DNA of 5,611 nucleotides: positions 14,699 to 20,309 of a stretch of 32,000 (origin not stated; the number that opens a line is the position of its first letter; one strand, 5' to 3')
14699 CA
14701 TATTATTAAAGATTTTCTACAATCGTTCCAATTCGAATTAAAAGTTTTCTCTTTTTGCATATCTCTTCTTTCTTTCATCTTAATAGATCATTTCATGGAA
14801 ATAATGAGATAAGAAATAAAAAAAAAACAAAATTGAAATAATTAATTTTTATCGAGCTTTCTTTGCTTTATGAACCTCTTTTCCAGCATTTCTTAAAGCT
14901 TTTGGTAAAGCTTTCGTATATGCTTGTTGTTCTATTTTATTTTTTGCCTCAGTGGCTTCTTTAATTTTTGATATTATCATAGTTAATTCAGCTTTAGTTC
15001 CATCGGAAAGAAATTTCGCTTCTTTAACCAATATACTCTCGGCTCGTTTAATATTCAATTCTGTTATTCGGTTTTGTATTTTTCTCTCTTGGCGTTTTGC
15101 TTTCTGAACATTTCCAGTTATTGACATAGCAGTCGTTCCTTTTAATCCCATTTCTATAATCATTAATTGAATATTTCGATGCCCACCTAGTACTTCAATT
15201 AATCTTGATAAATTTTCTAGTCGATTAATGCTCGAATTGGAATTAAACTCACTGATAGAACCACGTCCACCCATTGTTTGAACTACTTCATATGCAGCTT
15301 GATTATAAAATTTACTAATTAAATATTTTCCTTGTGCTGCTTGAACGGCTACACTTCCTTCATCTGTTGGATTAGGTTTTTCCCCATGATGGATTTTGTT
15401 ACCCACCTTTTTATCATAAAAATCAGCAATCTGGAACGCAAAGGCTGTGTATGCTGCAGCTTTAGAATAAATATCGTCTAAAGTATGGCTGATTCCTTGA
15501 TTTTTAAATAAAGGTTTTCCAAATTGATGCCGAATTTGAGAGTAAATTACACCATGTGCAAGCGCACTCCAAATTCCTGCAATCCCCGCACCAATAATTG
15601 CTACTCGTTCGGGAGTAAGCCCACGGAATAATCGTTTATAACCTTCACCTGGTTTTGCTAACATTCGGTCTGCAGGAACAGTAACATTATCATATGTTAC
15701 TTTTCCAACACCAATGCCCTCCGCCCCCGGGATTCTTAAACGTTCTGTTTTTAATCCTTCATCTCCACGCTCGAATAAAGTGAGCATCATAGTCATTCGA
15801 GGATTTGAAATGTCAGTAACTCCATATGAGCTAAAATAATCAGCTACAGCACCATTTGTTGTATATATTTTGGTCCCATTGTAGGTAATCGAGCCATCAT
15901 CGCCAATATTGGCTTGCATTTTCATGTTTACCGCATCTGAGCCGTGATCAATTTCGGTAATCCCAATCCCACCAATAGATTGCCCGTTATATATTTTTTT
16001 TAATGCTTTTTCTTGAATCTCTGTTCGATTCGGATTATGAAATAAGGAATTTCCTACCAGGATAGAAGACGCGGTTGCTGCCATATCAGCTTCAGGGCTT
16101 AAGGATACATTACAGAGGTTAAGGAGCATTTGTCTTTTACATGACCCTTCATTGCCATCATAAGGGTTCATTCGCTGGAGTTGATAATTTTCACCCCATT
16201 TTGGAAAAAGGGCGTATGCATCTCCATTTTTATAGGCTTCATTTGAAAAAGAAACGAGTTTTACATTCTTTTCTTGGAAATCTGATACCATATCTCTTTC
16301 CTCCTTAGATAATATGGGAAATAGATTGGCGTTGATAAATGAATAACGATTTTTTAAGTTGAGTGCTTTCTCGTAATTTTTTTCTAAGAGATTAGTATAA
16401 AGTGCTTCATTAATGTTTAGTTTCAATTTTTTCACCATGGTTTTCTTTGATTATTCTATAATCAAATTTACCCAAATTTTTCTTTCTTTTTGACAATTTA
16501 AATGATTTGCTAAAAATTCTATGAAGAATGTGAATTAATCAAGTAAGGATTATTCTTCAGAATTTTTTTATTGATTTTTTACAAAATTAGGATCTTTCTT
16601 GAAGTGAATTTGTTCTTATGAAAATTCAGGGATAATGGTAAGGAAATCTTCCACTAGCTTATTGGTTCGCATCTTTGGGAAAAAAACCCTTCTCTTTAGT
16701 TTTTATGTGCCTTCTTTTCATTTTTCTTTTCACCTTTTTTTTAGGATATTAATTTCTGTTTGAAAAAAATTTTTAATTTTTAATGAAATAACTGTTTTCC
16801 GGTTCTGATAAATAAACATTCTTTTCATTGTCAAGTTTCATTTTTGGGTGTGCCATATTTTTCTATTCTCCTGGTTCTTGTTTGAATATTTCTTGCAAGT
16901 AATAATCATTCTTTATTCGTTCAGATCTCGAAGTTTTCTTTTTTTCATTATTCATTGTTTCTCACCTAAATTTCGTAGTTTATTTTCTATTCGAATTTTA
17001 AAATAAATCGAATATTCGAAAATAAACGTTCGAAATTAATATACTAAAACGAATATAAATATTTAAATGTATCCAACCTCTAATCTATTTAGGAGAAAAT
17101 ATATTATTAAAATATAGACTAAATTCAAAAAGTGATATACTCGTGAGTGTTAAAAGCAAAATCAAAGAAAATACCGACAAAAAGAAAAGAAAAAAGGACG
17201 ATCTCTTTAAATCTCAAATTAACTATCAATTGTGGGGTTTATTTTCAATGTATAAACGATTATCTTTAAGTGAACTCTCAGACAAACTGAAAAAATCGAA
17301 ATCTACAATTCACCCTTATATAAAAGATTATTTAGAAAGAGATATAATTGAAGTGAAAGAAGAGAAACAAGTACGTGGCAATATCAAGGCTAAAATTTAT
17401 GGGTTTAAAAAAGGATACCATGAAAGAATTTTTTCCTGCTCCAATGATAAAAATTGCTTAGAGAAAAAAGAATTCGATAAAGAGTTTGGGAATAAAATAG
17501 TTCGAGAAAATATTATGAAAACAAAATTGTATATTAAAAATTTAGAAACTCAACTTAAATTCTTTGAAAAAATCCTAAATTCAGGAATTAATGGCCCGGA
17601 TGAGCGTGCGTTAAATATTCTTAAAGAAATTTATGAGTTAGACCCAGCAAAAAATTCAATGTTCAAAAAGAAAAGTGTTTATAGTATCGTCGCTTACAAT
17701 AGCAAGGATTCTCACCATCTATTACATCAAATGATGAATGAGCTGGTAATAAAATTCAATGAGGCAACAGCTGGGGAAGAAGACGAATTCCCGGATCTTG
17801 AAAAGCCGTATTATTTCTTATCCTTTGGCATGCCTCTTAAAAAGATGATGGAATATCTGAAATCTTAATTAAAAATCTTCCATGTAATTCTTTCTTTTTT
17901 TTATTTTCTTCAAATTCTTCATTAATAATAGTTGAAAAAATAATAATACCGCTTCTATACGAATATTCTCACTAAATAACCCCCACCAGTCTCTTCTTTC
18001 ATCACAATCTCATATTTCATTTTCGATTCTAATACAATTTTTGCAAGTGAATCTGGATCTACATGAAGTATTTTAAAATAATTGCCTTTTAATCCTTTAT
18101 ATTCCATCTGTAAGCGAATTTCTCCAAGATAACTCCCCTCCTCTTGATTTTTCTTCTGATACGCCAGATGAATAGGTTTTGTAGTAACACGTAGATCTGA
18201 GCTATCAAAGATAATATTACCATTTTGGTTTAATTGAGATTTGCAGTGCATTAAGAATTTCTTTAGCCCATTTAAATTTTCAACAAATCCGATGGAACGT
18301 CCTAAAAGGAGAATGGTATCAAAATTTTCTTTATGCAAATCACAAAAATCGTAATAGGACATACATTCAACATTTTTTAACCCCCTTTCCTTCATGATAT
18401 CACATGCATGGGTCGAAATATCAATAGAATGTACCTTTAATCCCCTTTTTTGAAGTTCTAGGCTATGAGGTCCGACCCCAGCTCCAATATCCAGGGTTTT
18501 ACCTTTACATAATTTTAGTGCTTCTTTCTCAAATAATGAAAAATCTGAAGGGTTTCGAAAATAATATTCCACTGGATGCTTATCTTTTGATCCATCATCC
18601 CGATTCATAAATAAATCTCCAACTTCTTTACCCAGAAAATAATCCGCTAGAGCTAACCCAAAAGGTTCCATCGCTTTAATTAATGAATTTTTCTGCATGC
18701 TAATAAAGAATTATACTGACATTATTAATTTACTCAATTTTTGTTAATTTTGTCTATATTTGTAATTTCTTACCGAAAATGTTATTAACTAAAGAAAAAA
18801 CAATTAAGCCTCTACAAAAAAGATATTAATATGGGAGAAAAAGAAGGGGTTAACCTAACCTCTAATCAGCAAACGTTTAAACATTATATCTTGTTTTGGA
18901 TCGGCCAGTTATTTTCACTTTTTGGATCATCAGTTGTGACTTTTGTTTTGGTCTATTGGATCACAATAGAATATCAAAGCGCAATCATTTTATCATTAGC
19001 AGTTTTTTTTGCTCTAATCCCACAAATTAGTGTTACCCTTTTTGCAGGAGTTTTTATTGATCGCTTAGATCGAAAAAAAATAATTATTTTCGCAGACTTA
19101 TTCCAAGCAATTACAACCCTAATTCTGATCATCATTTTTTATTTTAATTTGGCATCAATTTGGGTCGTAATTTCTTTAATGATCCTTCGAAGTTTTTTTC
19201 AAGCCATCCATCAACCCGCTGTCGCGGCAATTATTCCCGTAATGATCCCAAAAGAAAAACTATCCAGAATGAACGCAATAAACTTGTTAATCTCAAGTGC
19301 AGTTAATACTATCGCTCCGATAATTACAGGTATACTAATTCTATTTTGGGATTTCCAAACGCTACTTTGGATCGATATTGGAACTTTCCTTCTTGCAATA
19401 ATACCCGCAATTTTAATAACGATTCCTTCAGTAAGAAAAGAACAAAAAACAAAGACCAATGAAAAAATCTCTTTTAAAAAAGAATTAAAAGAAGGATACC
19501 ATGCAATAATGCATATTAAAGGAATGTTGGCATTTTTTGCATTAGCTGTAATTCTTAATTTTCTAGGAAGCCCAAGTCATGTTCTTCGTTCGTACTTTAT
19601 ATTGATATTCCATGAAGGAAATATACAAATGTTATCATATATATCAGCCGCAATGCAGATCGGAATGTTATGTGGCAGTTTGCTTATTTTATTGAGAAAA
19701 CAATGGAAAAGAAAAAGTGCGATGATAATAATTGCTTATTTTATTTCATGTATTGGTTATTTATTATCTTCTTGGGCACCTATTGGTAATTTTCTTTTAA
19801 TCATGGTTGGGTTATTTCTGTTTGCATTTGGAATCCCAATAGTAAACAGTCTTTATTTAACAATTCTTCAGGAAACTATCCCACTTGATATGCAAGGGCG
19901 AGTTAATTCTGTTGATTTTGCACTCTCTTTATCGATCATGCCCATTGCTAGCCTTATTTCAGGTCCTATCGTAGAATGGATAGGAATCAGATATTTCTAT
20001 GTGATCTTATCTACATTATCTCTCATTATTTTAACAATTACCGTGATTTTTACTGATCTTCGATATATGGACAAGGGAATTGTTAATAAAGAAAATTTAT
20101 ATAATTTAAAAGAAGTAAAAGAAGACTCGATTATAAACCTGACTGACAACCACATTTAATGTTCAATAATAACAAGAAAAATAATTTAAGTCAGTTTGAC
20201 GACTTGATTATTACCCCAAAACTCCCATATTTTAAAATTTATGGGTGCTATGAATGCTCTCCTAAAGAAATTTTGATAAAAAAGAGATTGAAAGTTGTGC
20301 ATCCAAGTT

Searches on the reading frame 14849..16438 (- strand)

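Call 83: search_protein_families(library=pfam, proteins=[window:14849-16438:-], max_evalue=0.001)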
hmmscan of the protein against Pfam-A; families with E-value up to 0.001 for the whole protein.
window:14849-16438:- (529 aa): 2 families
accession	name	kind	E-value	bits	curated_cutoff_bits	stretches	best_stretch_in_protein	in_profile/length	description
PF00441.29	Acyl-CoA_dh_1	-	1e-14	55.3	22.4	1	264-431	1-148/150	Acyl-CoA dehydrogenase, C-terminal domain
PF02770.24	Acyl-CoA_dh_M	-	1.2e-11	45.1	33.3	1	158-252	2-97/97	Acyl-CoA dehydrogenase, middle domain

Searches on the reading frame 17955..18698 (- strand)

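Call 83: search_protein_families(library=pfam, proteins=[window:17955-18698:-], max_evalue=0.001)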
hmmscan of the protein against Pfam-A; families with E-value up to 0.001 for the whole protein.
window:17955-18698:- (247 aa): 6 families
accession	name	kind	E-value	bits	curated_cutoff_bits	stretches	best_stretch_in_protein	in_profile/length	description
PF08241.18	Methyltransf_11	-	9.1e-07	29.9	21.2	1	69-164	1-95/95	Methyltransferase domain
PF13649.12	Methyltransf_25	-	1e-06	29.8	27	1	69-160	2-97/97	Methyltransferase domain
PF08242.18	Methyltransf_12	-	3.7e-05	24.8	30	1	69-161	1-97/98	Methyltransferase domain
PF13847.12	Methyltransf_31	-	4.2e-05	23.7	27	1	67-172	6-114/145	Methyltransferase domain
PF13489.12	Methyltransf_23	-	0.00024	21.3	27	1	65-182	23-124/164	Methyltransferase domain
PF05175.20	MTS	-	0.00072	19.7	23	0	64-162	31-136/170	Methyltransferase small domain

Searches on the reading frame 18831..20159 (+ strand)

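Call 83: search_protein_families(library=pfam, proteins=[window:18831-20159:+], max_evalue=0.001)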
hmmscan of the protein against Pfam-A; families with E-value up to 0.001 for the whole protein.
window:18831-20159:+ (442 aa): 3 families
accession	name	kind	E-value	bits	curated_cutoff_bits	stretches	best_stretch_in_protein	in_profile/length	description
PF07690.21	MFS_1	-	1.6e-33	116.5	33.4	1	23-363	2-336/347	Major Facilitator Superfamily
PF05977.19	MFS_3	-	8.4e-17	61.2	27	1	19-429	12-414/524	Transmembrane secretion effector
PF13347.12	MFS_2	-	0.00046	19.3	27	0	28-386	9-386/427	MFS/sugar transport protein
